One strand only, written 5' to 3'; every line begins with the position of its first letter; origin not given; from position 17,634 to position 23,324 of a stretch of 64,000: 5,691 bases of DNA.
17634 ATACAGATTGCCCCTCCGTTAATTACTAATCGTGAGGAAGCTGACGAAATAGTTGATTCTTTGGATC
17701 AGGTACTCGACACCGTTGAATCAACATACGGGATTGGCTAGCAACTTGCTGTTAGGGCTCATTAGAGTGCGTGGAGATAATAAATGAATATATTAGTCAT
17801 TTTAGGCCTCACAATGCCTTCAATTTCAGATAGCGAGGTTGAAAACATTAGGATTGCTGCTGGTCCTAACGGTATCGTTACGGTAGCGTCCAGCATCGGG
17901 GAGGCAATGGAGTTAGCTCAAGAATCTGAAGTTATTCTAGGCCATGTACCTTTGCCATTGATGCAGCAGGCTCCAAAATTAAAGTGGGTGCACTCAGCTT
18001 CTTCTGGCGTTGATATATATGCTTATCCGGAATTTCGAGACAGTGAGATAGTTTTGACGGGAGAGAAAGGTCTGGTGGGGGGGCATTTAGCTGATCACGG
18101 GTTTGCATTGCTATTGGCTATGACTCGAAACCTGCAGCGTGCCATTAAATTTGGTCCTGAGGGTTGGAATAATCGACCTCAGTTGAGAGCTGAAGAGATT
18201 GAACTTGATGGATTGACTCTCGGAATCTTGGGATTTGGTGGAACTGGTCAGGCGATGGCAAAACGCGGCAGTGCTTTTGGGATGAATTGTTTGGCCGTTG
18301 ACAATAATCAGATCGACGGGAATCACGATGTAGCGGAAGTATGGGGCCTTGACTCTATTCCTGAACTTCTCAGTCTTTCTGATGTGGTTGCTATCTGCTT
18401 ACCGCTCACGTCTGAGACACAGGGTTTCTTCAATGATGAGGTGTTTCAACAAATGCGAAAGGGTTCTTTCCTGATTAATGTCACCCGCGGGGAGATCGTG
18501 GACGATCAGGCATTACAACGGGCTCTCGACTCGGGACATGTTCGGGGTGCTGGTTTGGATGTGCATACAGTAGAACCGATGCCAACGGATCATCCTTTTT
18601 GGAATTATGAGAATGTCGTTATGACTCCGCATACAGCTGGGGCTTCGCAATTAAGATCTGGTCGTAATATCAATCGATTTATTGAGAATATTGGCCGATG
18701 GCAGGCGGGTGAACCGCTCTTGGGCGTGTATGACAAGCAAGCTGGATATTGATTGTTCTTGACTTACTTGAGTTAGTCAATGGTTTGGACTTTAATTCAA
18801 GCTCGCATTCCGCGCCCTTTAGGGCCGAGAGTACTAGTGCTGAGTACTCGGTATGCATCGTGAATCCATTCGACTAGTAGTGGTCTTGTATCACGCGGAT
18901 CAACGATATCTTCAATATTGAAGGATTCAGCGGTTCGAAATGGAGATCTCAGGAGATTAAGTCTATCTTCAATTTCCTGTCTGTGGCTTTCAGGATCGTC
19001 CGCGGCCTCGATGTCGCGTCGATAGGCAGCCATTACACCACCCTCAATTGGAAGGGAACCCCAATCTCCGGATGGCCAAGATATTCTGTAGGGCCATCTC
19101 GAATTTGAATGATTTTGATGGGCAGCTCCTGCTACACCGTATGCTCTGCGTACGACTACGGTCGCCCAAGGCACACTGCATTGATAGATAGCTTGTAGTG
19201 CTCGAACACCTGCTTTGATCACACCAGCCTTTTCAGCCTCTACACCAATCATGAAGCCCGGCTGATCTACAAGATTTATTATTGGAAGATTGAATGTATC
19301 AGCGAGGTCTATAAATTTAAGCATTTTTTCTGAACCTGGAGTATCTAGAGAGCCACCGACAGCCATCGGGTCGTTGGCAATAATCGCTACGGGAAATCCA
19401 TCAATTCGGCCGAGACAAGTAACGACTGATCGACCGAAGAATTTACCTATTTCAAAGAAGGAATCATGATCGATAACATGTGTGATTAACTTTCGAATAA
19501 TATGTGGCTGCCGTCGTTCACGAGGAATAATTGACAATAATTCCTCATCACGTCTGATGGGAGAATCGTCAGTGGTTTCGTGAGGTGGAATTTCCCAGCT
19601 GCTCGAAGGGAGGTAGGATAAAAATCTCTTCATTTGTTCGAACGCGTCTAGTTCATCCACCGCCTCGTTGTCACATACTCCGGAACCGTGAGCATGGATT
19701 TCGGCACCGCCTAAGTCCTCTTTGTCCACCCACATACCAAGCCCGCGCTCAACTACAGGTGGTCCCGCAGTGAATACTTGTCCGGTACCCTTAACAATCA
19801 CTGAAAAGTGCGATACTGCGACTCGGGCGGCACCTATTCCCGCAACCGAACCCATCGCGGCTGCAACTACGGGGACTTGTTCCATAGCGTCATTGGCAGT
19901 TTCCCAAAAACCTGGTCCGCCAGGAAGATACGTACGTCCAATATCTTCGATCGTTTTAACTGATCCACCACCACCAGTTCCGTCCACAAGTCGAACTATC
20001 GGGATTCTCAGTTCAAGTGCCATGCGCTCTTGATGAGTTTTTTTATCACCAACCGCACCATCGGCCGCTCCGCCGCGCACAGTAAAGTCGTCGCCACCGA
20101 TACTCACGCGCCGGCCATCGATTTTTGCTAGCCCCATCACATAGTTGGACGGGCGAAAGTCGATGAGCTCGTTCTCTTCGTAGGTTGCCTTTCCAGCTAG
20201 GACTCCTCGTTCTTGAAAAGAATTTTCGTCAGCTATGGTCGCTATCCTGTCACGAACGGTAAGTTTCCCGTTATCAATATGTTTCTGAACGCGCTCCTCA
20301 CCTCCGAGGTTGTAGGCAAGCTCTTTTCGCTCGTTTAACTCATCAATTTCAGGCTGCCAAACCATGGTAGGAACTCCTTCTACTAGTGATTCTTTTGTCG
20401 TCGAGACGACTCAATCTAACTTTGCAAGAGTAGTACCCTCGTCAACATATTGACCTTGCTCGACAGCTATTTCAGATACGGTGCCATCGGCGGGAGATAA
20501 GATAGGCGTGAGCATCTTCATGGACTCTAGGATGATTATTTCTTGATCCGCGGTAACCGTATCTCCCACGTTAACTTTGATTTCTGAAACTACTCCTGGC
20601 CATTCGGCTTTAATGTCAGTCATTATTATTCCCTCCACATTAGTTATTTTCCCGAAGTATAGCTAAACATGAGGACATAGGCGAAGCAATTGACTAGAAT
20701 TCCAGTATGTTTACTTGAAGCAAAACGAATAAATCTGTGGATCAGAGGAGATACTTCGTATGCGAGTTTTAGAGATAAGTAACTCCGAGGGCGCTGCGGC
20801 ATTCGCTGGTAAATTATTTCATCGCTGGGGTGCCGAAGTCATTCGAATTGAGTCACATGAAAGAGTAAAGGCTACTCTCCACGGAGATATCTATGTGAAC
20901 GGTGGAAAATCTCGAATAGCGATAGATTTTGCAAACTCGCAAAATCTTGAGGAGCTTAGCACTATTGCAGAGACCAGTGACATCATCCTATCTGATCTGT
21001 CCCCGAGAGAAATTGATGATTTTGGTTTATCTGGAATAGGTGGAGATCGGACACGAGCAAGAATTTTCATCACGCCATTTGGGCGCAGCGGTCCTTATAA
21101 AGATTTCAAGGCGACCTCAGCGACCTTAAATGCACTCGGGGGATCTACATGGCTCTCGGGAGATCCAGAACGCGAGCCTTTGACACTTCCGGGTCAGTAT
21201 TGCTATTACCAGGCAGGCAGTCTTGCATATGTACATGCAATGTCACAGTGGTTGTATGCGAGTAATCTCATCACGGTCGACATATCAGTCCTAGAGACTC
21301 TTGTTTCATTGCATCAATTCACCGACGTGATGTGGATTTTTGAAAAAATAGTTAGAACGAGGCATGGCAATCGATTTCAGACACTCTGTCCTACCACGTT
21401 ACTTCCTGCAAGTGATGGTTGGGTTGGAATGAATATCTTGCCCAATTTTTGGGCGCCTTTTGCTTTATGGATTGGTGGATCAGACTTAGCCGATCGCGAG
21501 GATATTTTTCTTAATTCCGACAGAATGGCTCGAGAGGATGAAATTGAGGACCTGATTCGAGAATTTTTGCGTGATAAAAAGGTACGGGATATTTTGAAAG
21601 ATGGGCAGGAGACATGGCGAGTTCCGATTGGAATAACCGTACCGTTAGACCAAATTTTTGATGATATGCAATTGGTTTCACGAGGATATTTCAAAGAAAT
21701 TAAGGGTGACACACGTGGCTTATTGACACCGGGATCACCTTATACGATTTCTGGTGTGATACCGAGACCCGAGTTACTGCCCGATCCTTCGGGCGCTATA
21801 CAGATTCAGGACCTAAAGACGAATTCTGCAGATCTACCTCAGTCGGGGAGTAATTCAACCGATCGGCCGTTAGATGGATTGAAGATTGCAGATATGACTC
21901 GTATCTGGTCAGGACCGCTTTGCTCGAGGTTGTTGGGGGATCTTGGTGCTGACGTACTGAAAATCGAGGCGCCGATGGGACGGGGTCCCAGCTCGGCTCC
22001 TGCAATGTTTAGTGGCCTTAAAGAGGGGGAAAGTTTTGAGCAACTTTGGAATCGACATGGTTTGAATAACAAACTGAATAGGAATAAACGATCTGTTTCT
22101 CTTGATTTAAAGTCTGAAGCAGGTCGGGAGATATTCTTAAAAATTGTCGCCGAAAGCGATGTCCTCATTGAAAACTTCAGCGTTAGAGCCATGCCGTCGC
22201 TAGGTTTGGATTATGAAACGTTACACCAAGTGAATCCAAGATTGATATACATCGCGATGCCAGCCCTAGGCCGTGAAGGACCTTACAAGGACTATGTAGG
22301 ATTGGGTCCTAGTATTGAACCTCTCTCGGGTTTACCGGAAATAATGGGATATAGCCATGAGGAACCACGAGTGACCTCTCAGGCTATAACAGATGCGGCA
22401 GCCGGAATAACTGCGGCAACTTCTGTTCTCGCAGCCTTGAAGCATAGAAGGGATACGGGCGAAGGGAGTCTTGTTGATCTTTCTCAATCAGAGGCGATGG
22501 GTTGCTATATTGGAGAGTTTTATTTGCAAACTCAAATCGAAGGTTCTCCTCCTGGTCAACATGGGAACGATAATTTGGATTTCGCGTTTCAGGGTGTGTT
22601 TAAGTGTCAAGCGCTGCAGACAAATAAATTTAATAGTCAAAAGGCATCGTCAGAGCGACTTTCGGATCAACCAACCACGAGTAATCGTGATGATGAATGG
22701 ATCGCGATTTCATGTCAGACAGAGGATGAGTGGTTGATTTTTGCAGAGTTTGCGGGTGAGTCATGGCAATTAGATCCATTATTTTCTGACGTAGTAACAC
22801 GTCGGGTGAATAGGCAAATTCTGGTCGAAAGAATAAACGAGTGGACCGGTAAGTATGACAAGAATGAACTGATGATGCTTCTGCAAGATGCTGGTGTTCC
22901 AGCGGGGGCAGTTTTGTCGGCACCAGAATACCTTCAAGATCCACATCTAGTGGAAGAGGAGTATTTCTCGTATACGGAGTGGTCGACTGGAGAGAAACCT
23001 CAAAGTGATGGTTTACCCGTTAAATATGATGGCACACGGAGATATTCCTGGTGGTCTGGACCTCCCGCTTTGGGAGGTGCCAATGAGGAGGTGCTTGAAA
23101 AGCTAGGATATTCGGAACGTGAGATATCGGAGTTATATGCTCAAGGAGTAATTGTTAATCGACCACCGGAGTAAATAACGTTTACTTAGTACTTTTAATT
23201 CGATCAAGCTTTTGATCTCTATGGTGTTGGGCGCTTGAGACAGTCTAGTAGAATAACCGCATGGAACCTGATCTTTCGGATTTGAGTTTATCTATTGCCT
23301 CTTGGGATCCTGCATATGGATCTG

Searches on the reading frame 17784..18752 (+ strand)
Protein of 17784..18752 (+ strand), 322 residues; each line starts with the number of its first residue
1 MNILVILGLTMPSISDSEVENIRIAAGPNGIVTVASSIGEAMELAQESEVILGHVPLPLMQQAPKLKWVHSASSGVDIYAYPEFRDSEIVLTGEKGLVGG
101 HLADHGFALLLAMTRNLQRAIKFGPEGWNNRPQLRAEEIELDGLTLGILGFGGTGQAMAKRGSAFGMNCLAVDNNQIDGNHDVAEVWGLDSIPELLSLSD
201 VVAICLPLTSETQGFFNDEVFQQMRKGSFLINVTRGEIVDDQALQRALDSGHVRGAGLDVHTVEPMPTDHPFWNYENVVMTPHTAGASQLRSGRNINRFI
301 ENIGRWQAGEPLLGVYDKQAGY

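Call 4: search_protein_families(library=pfam, proteins=[window:17784-18752:+], max_evalue=0.01)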
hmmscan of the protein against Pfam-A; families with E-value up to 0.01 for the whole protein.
window:17784-18752:+ (322 aa): 3 families
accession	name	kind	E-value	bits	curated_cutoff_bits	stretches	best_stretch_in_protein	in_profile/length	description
PF02826.25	2-Hacid_dh_C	-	1.7e-52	177.8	25.1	1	107-285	1-178/178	D-isomer specific 2-hydroxyacid dehydrogenase, NAD binding domain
PF03446.21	NAD_binding_2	-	2.9e-05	24.6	21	1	146-249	2-108/161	NAD binding domain of 6-phosphogluconate dehydrogenase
PF00389.36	2-Hacid_dh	-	0.0079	16.3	24.6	1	39-207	31-103/134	D-isomer specific 2-hydroxyacid dehydrogenase, catalytic domain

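Call 5: search_protein_families(library=ncbifam, proteins=[window:17784-18752:+], max_evalue=0.01)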
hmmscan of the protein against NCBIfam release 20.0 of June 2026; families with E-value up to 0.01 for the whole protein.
window:17784-18752:+ (322 aa): 21 families
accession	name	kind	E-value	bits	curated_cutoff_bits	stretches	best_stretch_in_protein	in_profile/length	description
NF041369.1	Dhydh_Halo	equivalog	2.9e-52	177.8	400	1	65-312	55-300/305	D-2-hydroxyacid dehydrogenase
NF009714.1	PRK13243.1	equivalog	2.5e-43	148.7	455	1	55-289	57-295/332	glyoxylate reductase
TIGR01327.1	PGDH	equivalog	6.2e-40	137.5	454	1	59-296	56-289/525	phosphoglycerate dehydrogenase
NF005069.0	PRK06487.1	equivalog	1.9e-39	135.6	448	1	59-312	63-316/320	2-hydroxyacid dehydrogenase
NF005750.0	PRK07574.1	equivalog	2.1e-36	125.8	329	1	60-292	109-342/386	NAD-dependent formate dehydrogenase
NF006263.0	PRK08410.1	equivalog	2.5e-33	115.8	389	1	59-308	57-308/311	D-2-hydroxyacid dehydrogenase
NF011938.0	PRK15409.1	equivalog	2.6e-33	115.4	492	1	46-288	44-290/324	glyoxylate/hydroxypyruvate reductase GhrB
NF008759.0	PRK11790.1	equivalog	1.1e-30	106.6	404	1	111-300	122-309/410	phosphoglycerate dehydrogenase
NF005027.0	PRK06436.1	equivalog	2.8e-29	102.2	261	1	65-311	49-284/303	2-hydroxyacid dehydrogenase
NF005387.0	PRK06932.1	equivalog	1.4e-27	96.5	492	1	44-305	41-308/314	2-hydroxyacid dehydrogenase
NF012013.0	PRK15469.1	equivalog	3e-26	92.2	403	1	137-322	130-312/312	glyoxylate/hydroxypyruvate reductase GhrA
NF000492.1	vanH_gen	exception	2.2e-23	82.8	540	1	102-262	102-253/312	D-lactate dehydrogenase VanH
NF006374.0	PRK08605.1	subfamily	7.4e-21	74.5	356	1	67-264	71-266/332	D-lactate dehydrogenase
NF001309.0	PRK00257.1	equivalog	3e-19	69.3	434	1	137-294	110-265/379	4-phosphoerythronate dehydrogenase PdxB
NF000371.1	vanH_Agroup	exception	7.2e-19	68.1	700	1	102-263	107-259/322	VanH-A/VanH-Pt family D-lactate dehydrogenase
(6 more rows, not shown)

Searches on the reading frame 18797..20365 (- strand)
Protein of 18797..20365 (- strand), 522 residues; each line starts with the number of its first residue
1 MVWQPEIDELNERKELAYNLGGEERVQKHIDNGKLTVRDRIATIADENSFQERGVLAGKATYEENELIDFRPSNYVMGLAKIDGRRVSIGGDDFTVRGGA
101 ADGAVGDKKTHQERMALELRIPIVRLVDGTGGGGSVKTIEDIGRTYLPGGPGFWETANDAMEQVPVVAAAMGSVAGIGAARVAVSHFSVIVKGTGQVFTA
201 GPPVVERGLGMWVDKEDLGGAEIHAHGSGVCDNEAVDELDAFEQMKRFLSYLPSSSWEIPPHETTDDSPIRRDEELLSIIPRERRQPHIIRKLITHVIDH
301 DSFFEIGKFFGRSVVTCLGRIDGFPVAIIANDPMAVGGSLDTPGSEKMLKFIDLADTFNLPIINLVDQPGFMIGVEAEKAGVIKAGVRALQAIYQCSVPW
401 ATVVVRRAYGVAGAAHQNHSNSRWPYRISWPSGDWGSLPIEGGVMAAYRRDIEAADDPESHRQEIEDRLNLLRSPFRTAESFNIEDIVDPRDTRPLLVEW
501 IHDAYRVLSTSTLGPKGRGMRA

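Call 4: search_protein_families(library=pfam, proteins=[window:18797-20365:-], max_evalue=0.01)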
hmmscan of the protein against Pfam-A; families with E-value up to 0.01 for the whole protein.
window:18797-20365:- (522 aa): 2 families
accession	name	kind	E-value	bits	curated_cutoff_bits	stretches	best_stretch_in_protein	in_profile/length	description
PF01039.27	Carboxyl_trans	-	1.6e-91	307.9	22.3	1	29-498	2-472/493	Carboxyl transferase domain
PF03255.19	ACCA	-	5.9e-10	39.2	23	1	341-406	129-194/310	Acetyl co-enzyme A carboxylase carboxyltransferase-like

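Call 5: search_protein_families(library=ncbifam, proteins=[window:18797-20365:-], max_evalue=0.01)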
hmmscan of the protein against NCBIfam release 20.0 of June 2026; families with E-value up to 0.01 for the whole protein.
window:18797-20365:- (522 aa): 6 families
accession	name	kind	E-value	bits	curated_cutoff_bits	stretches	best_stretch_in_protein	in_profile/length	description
TIGR01117.1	mmdA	subfamily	1.9e-95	320.6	998.8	1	7-500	3-491/512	methylmalonyl-CoA decarboxylase subunit alpha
NF041504.1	AccA_sub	subfamily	1.3e-10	41.1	300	1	313-405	40-140/257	carboxyltransferase subunit alpha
TIGR00513.1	accA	equivalog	8.6e-10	38.5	319.3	1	313-406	97-198/321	acetyl-CoA carboxylase carboxyl transferase subunit alpha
NF004344.0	PRK05724.1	equivalog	1.5e-09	37.5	357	1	342-406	134-198/319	acetyl-CoA carboxylase carboxyltransferase subunit alpha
TIGR00515.1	accD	equivalog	1.2e-06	28.1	317.45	0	313-365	109-161/285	acetyl-CoA carboxylase, carboxyltransferase subunit beta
NF008971.0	PRK12319.1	equivalog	0.0013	18.4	406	0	341-414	80-152/256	acetyl-CoA carboxylase carboxyl transferase subunit alpha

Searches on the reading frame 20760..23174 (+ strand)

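Call 4: search_protein_families(library=pfam, proteins=[window:20760-23174:+], max_evalue=0.01)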
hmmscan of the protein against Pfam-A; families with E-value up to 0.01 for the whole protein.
window:20760-23174:+ (804 aa): 1 family
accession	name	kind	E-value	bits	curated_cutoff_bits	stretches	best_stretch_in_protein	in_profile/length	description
PF02515.22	CoA_transf_3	-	4.2e-120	401.7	23.3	3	371-617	1-236/366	CoA-transferase family III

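Call 5: search_protein_families(library=ncbifam, proteins=[window:20760-23174:+], max_evalue=0.01)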
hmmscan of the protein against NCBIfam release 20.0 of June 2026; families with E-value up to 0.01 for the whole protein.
window:20760-23174:+ (804 aa): 7 families
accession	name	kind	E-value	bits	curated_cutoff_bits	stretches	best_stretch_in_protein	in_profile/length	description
NF052585.1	SucGlutTfsCaiB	equivalog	2.9e-71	240.2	750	3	366-611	3-244/394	succinate--glutarate CoA-transferase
NF003809.0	PRK05398.1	subfamily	2.3e-65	220.8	442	3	369-579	3-203/416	formyl-CoA transferase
TIGR03253.1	oxalate_frc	equivalog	2.5e-59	201.1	504.2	1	369-798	2-416/416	formyl-CoA transferase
NF041294.1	Scnl_mescCoAtase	equivalog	4.4e-52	177.5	700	3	371-604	4-234/381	succinyl-CoA:mesaconate CoA-transferase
NF008511.0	PRK11430.1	equivalog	1e-44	153.2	522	2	365-617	4-245/381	CoA:oxalate CoA-transferase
NF002914.1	PRK03525.1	equivalog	4.7e-36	124.5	413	3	437-617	58-239/400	L-carnitine CoA-transferase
TIGR04253.1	mesacon_CoA_iso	equivalog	1.8e-12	47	725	1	371-589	3-207/403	2-methylfumaryl-CoA isomerase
